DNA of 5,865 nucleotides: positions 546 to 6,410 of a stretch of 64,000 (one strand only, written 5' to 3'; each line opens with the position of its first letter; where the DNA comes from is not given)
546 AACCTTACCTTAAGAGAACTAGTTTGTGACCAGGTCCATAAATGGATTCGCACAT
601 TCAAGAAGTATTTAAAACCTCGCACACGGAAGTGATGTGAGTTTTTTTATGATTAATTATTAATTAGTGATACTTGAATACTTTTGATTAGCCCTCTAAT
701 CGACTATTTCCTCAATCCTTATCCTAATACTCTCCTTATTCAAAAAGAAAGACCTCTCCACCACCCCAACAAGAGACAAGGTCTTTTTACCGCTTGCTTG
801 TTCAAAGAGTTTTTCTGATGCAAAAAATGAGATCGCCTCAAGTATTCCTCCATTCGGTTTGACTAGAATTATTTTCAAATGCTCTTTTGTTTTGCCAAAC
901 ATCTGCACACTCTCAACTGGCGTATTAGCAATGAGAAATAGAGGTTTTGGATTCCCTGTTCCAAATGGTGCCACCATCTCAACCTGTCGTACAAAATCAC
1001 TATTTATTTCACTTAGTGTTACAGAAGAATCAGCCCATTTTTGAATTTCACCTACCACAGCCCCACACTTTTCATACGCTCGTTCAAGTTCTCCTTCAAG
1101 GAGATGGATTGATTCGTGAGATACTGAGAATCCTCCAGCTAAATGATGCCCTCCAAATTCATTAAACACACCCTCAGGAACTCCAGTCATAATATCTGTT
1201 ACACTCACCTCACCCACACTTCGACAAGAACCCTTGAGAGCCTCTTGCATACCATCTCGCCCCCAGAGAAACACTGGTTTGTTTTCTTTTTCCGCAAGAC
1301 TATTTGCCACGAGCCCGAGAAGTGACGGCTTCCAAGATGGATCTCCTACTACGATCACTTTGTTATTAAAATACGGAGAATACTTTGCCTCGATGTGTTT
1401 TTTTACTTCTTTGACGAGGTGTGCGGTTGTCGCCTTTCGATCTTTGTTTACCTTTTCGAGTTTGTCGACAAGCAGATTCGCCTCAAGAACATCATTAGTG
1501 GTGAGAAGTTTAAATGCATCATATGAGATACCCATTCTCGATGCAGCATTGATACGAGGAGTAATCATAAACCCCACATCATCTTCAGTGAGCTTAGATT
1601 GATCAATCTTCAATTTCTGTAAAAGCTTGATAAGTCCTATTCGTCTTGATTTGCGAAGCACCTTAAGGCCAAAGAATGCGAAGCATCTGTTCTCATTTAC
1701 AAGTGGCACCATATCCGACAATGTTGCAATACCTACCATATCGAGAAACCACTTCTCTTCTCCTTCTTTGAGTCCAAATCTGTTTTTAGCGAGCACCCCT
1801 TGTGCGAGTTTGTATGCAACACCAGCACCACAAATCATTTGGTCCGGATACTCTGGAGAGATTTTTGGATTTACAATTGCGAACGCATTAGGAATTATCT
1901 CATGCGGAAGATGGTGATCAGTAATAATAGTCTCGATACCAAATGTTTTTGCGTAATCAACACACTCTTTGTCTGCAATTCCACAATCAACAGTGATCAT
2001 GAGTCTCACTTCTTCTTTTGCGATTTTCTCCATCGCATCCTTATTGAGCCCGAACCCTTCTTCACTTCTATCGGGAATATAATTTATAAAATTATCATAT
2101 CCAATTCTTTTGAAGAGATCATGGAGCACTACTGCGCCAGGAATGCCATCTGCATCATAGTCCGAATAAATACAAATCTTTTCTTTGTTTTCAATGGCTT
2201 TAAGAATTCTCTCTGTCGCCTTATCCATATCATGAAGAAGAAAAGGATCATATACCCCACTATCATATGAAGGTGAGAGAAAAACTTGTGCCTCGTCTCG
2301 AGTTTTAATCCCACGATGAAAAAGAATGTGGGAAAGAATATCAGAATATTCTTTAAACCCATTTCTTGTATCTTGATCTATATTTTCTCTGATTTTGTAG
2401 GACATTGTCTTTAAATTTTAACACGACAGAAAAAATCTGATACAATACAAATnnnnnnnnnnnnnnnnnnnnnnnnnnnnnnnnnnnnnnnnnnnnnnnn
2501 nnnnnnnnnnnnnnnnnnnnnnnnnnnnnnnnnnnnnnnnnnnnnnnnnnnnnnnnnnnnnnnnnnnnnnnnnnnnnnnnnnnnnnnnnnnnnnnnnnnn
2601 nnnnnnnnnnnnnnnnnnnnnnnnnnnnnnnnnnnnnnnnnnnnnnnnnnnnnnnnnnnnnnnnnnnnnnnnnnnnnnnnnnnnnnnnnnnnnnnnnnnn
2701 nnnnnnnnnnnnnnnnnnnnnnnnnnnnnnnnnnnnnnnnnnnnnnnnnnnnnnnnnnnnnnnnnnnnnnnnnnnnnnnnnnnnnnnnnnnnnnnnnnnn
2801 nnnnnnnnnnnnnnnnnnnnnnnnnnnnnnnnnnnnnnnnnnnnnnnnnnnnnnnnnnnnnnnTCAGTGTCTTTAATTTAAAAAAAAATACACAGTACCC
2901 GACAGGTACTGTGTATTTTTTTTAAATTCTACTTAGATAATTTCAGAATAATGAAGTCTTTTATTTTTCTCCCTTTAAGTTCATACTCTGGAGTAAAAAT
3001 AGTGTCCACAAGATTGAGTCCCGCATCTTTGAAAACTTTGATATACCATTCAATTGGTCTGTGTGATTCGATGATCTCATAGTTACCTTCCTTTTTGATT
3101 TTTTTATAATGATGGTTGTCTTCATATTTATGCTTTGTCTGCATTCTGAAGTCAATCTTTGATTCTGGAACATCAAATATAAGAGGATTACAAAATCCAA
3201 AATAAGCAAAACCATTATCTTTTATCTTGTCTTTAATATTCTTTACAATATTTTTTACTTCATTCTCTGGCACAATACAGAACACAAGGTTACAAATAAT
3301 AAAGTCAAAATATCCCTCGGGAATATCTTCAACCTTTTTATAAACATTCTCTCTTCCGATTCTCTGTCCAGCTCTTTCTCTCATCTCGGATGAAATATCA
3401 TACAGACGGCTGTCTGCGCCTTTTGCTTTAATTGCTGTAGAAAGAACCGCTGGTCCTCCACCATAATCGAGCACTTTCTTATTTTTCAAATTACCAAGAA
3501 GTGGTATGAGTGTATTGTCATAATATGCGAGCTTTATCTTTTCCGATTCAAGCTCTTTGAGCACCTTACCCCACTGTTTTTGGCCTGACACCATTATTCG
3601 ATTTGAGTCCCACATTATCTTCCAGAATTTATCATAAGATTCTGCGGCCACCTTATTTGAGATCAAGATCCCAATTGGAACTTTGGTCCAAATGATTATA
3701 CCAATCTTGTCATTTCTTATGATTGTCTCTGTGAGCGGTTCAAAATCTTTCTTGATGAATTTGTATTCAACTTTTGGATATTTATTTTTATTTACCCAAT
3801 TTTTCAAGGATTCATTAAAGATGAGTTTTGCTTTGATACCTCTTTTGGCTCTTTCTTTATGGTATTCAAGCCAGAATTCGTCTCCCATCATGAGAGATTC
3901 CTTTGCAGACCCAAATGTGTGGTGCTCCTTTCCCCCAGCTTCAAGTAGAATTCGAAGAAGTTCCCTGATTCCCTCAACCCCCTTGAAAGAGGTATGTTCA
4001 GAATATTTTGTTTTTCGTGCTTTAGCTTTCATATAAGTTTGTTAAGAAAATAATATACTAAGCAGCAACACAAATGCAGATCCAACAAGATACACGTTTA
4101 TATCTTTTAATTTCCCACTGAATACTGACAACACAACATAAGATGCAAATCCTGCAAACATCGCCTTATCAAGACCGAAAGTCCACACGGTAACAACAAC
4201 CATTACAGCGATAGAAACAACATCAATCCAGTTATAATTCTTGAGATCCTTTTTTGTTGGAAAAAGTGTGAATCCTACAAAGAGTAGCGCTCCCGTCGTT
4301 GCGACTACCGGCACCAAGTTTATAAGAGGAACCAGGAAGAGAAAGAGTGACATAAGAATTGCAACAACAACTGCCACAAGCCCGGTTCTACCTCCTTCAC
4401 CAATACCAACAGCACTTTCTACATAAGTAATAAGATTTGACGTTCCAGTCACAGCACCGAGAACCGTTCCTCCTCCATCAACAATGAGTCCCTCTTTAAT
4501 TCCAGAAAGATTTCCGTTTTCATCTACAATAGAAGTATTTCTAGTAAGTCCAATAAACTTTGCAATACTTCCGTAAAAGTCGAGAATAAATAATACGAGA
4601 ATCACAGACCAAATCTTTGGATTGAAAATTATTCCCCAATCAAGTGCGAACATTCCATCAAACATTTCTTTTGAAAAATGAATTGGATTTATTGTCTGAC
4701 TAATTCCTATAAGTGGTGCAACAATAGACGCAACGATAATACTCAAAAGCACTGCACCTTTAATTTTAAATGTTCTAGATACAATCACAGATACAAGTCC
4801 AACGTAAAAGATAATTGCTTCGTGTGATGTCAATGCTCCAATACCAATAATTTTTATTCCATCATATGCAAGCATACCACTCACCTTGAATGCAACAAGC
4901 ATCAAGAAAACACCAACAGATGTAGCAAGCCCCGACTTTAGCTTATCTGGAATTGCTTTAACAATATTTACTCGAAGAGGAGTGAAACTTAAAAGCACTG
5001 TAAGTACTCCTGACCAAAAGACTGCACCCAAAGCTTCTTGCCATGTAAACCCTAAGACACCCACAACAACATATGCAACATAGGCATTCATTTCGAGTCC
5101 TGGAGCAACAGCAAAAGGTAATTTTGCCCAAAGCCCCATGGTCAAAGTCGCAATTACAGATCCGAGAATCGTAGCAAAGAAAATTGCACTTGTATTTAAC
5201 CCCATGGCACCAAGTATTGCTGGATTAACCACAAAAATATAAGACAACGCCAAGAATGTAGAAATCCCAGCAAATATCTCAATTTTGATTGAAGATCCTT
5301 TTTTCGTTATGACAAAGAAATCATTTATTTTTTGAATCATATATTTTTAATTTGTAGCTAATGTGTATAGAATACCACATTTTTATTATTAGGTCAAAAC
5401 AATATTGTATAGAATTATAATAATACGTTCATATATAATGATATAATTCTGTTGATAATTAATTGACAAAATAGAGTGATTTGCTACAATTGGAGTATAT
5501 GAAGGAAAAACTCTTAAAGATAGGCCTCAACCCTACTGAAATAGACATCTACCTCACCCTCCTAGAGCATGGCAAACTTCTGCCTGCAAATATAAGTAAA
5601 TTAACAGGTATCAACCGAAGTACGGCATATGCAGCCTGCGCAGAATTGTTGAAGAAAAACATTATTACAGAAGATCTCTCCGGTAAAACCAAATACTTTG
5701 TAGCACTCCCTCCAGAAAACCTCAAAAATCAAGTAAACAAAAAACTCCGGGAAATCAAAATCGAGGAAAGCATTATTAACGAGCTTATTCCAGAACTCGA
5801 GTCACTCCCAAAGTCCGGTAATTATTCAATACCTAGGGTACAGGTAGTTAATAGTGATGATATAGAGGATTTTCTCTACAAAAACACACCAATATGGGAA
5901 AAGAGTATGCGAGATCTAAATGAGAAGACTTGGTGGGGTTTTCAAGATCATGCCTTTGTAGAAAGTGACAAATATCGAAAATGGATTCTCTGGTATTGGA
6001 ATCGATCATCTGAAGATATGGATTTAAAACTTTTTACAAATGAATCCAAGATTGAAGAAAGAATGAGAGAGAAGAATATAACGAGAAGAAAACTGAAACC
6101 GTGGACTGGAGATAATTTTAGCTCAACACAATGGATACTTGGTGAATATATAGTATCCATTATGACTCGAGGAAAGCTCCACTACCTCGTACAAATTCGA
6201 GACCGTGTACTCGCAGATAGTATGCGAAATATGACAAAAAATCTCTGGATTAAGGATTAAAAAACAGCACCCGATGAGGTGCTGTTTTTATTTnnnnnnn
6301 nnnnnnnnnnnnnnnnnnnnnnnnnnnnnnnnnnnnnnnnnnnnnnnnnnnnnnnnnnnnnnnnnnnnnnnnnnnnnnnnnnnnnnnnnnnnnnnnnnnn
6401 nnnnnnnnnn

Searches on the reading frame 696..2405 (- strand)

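Call 44: search_protein_families(library=pfam, proteins=[window:696-2405:-], max_evalue=0.00001)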
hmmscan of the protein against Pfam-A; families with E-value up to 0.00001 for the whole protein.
window:696-2405:- (569 aa): 3 families
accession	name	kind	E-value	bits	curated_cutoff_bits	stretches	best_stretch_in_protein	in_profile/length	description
PF17768.7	RecJ_OB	-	1.5e-22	80.1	27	1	459-565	2-106/107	RecJ OB domain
PF01368.27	DHH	-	3.4e-22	79.5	28.1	1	76-208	1-104/125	DHH family, N-terminal domain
PF02272.25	DHHA1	-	3.1e-08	34.4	25.9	1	347-432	1-88/102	DHHA1 domain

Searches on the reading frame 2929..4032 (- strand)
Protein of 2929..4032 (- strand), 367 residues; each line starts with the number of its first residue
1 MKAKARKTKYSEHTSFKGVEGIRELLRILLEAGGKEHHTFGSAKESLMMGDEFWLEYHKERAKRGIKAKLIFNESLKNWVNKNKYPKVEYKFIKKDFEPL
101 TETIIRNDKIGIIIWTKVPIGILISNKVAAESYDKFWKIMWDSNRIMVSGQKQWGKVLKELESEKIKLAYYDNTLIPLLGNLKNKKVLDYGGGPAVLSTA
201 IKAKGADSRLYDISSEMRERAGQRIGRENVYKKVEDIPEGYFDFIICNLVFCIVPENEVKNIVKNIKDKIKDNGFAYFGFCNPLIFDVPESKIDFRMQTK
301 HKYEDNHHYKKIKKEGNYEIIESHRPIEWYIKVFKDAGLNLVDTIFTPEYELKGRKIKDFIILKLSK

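Call 44: search_protein_families(library=pfam, proteins=[window:2929-4032:-], max_evalue=0.00001)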
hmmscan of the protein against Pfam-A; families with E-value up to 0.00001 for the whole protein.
window:2929-4032:- (367 aa): 4 families
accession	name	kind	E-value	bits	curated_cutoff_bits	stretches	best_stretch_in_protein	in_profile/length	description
PF13489.12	Methyltransf_23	-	3.2e-12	46.9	27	1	179-280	17-118/164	Methyltransferase domain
PF08241.18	Methyltransf_11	-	4.8e-09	37.2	21.2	1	188-278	1-95/95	Methyltransferase domain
PF13649.12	Methyltransf_25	-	1.2e-07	32.7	27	1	187-274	1-97/97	Methyltransferase domain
PF08242.18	Methyltransf_12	-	2.2e-06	28.8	30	1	188-275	1-97/98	Methyltransferase domain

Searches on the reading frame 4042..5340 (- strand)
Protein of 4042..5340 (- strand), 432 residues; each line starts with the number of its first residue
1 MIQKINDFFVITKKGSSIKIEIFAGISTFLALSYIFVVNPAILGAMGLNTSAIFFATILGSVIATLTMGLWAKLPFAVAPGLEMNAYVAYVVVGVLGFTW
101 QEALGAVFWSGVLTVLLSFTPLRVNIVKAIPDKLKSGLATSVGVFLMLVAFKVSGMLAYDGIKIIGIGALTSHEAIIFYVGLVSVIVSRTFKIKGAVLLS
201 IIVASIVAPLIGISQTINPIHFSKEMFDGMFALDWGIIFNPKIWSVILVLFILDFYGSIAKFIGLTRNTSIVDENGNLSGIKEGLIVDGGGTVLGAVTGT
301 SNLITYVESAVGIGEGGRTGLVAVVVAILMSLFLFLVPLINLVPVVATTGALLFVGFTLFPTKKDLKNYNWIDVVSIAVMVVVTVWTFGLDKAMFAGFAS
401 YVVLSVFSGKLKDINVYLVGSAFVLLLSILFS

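Call 44: search_protein_families(library=pfam, proteins=[window:4042-5340:-], max_evalue=0.00001)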
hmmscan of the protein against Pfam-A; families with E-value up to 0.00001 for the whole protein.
window:4042-5340:- (432 aa): 1 family
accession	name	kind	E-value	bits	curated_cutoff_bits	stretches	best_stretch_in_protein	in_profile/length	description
PF00860.26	Xan_ur_permease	-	7.2e-30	104.4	27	1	21-355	3-347/389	Permease family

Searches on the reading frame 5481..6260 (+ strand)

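Call 44: search_protein_families(library=pfam, proteins=[window:5481-6260:+], max_evalue=0.00001)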
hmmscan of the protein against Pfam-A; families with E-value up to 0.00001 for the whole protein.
window:5481-6260:+ (259 aa): 1 family
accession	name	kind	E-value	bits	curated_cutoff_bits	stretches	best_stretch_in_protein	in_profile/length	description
PF01978.25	TrmB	-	1.1e-11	44.9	25.6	1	12-79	2-68/68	Sugar-specific transcriptional regulator TrmB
